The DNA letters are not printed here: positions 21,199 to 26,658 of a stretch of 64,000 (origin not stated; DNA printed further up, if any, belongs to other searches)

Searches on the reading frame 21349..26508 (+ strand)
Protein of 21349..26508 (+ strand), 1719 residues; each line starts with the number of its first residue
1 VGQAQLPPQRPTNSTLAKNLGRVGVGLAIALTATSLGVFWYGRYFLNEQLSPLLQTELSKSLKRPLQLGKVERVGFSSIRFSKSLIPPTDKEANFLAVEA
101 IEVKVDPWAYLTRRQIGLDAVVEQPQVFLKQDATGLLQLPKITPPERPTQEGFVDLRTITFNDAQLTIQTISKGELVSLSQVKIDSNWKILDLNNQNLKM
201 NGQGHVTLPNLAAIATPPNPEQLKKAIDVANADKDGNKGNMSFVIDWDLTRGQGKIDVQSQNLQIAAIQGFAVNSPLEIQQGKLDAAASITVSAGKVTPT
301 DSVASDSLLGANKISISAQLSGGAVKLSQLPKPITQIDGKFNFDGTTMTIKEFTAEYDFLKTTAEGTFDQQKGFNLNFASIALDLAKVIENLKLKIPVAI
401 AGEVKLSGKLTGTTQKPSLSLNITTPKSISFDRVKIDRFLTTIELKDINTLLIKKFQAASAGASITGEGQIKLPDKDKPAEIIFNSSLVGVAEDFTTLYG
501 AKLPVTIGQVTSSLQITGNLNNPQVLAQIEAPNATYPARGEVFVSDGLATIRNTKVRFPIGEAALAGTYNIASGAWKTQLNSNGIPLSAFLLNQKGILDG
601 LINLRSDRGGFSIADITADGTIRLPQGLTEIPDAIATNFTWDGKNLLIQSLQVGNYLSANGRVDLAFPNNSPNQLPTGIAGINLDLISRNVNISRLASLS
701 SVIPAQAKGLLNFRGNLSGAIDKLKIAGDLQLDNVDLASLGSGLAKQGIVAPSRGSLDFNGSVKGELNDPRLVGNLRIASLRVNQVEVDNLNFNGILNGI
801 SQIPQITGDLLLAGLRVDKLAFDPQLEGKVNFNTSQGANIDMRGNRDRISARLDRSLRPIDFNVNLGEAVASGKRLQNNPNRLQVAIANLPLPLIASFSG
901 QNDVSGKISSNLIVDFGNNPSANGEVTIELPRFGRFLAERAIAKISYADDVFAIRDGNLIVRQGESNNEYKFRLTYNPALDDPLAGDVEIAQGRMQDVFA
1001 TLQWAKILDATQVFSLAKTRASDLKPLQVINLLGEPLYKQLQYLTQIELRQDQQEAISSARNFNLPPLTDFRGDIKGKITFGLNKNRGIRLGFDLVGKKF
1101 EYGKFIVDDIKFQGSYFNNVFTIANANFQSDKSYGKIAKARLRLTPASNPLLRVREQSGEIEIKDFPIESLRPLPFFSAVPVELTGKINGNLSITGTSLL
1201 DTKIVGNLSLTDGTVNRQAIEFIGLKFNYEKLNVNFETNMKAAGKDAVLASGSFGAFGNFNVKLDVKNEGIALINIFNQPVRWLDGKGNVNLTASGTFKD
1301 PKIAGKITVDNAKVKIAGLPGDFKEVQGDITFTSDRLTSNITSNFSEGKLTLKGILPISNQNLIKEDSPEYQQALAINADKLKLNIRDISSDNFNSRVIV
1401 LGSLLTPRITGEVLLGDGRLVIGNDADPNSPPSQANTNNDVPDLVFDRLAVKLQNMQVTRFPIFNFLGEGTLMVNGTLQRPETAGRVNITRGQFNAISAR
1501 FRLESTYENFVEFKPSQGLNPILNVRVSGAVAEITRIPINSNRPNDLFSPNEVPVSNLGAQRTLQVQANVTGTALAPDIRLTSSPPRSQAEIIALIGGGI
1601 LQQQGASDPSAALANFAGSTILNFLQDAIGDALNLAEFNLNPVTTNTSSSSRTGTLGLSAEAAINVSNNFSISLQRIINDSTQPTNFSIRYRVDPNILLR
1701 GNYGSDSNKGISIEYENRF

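Call 63: search_protein_families(library=pfam, proteins=[window:21349-26508:+], max_evalue=0.00001)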
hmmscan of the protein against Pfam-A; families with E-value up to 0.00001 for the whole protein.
window:21349-26508:+ (1719 aa): 1 family
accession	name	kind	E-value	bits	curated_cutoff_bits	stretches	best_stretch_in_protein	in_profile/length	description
PF04357.19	TamB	-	5.8e-49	167.8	22.4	1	1341-1719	3-381/381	TamB, inner membrane protein subunit of TAM complex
